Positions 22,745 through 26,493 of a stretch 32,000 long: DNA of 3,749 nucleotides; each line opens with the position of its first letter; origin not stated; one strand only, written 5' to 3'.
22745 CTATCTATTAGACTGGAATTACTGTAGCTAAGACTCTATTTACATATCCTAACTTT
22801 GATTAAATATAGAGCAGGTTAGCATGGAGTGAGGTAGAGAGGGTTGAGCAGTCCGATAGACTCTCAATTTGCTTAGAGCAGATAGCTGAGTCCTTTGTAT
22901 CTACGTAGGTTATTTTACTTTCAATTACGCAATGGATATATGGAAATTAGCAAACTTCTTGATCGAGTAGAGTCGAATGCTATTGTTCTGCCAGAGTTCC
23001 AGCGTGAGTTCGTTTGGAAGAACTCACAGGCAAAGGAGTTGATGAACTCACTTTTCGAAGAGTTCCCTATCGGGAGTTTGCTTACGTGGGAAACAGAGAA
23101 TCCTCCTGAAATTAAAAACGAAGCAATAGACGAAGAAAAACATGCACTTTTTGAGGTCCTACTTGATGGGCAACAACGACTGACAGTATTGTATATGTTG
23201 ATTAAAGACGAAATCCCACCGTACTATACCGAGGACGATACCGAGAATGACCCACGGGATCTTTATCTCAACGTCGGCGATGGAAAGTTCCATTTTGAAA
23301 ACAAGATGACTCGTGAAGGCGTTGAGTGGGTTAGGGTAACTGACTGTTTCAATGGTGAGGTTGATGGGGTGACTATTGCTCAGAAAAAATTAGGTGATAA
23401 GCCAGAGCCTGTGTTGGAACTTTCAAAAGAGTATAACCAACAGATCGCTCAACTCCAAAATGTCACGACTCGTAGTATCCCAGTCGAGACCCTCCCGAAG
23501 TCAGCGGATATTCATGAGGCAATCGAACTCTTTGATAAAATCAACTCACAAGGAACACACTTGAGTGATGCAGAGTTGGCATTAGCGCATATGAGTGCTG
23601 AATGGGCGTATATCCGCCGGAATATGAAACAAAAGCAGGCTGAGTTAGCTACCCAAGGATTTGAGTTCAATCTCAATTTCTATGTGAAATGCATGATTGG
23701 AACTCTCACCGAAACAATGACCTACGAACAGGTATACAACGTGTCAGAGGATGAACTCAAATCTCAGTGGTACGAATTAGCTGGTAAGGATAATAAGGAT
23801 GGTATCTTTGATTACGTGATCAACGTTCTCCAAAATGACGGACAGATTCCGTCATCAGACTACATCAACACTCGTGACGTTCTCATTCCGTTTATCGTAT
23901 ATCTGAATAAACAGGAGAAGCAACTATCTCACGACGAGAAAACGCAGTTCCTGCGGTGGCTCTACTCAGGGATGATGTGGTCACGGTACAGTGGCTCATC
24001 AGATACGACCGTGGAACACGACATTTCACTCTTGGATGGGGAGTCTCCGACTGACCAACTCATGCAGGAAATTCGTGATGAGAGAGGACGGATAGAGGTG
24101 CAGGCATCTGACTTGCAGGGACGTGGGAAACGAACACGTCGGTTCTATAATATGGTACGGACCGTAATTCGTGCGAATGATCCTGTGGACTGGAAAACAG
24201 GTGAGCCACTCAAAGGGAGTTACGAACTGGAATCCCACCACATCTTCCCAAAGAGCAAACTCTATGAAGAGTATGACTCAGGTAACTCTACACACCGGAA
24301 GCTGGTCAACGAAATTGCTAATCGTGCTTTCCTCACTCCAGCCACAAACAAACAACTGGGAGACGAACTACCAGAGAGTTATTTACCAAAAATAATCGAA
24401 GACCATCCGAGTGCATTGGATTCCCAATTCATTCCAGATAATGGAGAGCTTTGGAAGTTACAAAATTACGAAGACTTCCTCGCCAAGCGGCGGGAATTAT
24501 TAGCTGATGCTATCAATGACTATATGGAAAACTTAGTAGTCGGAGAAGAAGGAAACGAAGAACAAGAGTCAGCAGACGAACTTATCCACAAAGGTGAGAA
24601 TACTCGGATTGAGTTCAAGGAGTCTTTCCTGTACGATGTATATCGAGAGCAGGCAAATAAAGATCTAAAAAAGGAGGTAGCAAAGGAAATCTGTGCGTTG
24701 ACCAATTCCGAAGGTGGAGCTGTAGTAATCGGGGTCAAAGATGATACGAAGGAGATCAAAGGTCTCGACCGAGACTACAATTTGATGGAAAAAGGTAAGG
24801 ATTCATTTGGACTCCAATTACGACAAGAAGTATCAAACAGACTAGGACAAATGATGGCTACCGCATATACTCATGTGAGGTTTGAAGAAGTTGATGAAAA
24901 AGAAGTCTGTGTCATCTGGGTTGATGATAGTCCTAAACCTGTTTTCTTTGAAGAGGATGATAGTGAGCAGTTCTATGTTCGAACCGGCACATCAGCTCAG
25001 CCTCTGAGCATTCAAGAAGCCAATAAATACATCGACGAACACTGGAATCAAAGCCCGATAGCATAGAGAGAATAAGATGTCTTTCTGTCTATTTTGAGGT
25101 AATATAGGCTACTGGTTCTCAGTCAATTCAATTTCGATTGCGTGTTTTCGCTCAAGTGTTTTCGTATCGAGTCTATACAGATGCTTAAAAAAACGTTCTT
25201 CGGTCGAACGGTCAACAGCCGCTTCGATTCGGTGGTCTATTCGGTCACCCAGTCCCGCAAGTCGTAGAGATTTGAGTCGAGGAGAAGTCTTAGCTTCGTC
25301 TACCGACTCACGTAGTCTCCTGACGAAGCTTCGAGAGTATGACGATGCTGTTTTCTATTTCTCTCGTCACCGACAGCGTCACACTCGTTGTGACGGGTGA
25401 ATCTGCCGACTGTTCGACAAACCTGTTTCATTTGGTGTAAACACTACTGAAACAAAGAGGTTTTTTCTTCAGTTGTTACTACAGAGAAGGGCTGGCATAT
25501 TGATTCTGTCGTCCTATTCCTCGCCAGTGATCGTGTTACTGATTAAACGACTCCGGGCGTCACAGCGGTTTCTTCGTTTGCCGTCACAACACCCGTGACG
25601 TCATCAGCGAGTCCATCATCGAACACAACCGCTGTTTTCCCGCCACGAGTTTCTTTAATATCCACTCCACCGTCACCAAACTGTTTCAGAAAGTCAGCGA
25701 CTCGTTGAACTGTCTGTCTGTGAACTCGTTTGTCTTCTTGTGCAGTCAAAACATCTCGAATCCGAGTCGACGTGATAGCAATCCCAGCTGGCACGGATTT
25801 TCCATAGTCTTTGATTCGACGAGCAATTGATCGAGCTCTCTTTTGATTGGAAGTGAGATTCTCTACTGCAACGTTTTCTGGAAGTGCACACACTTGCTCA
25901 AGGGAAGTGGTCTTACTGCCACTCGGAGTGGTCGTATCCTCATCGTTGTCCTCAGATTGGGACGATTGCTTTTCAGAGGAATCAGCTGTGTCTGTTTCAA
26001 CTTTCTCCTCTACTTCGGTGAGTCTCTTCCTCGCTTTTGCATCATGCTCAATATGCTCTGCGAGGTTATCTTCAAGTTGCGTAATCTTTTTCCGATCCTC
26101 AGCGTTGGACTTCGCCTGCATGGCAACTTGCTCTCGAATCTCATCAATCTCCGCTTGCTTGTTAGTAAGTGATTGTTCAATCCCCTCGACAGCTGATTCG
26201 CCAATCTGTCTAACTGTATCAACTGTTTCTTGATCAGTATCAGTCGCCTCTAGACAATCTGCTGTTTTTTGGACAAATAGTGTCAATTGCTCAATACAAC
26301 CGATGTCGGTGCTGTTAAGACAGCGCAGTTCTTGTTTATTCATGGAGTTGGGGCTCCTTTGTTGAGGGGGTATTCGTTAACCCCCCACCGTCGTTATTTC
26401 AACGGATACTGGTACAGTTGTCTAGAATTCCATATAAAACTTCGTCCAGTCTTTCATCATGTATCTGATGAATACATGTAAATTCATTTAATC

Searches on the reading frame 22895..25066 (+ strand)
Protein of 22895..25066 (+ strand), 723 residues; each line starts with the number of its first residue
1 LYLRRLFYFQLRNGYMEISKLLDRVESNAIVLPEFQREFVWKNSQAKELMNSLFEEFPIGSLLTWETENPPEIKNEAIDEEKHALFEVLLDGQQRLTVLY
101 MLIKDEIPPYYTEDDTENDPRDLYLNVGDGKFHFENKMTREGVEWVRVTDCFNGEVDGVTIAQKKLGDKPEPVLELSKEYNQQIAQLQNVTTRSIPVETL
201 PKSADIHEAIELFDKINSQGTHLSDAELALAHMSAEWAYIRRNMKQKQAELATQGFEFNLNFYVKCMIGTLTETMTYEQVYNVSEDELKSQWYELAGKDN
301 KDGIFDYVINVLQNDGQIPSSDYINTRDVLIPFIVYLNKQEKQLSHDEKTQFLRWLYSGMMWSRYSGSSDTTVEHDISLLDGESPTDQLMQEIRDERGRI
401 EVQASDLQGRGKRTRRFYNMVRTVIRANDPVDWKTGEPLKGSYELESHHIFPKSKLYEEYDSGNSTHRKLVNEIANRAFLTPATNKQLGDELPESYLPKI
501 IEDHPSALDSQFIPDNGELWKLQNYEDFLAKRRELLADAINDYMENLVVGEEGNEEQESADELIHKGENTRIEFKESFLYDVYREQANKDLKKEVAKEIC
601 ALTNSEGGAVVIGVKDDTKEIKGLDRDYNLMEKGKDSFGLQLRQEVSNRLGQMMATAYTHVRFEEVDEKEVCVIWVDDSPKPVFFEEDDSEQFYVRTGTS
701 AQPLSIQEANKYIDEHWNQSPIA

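Call 6: search_protein_families(library=pfam, proteins=[window:22895-25066:+], max_evalue=0.01)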
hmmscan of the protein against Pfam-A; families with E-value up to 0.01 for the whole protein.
window:22895-25066:+ (723 aa): 4 families
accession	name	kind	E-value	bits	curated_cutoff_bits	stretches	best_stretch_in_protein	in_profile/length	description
PF03235.19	GmrSD_N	-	1.3e-27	97.7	33.2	1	18-232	1-197/199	GmrSD restriction endonuclease, N-terminal domain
PF04326.19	SLFN_AlbA_2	-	2.6e-18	67.1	25.3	1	568-704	1-117/118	Schlafen, AlbA_2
PF07510.16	GmrSD_C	-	0.00019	21.8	23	1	416-536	20-135/138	GmrSD restriction endonucleases, C-terminal domain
PF16331.10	TolA_bind_tri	-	0.0032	18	30.1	0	381-421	22-62/76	TolA binding protein trimerisation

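Call 33: search_protein_families(library=padloc, proteins=[window:22895-25066:+], max_evalue=0.01)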
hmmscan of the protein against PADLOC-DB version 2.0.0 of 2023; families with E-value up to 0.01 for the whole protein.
window:22895-25066:+ (723 aa): 16 families
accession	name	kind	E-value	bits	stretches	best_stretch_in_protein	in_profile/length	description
PDLC04151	HEC-05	-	2.9e-43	146.5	1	16-545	26-594/600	-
PDLC04150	HEC-05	-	2.9e-27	93.8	2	16-374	8-404/583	-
PDLC04709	PDC-M55C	-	3.6e-25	86.6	1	18-559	17-549/554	-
PDLC03877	NsnA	-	5.8e-12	43.6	1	12-237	47-204/385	-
PDLC04153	HEC-05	-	5.5e-10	36.1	1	18-67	9-58/621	-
PDLC04152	HEC-05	-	2.5e-09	34.2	2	78-374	100-397/566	-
PDLC04155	HEC-06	-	4.9e-08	29.9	1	16-103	10-87/562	-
PDLC02695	Orf5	-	1.9e-07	27.9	1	12-104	4-96/601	Orf5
PDLC02701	Orf5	-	4.4e-07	26.7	1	15-109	7-105/596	Orf5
PDLC02686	Orf5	-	7.8e-06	22.6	1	27-103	18-93/566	Orf5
PDLC04157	HEC-06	-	8.7e-06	22.6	1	21-104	14-90/558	-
PDLC04027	PD-T4-2_A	-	8.9e-06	23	1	30-62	53-85/363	-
PDLC04154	HEC-06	-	1.7e-05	21.7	1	27-103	21-89/569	-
PDLC02687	Orf5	-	2e-05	21.5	1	31-104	19-84/543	Orf5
PDLC02688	Orf5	-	2.1e-05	21.4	1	29-103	9-78/554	Orf5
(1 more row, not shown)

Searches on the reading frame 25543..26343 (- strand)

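Call 6: search_protein_families(library=pfam, proteins=[window:25543-26343:-], max_evalue=0.01)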
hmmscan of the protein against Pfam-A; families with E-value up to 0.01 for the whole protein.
window:25543-26343:- (266 aa): 0 families

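Call 33: search_protein_families(library=padloc, proteins=[window:25543-26343:-], max_evalue=0.01)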
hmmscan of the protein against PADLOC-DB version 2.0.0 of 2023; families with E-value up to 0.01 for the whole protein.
window:25543-26343:- (266 aa): 2 families
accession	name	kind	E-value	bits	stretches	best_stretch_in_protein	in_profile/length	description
PDLC05036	PDC-S54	-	0.00067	17.2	1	31-112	132-212/410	-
PDLC00580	JetC3|JetC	-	0.00069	16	1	32-210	266-444/1068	DUF3584 domain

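Call 82: search_protein_families(library=phrogs, proteins=[window:25543-26343:-], max_evalue=0.001)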
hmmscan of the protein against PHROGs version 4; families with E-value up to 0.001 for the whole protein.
window:25543-26343:- (266 aa): 1 family
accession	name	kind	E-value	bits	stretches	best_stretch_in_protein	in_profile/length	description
phrog_10269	-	unknown function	0.00011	22.9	1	15-116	171-271/299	-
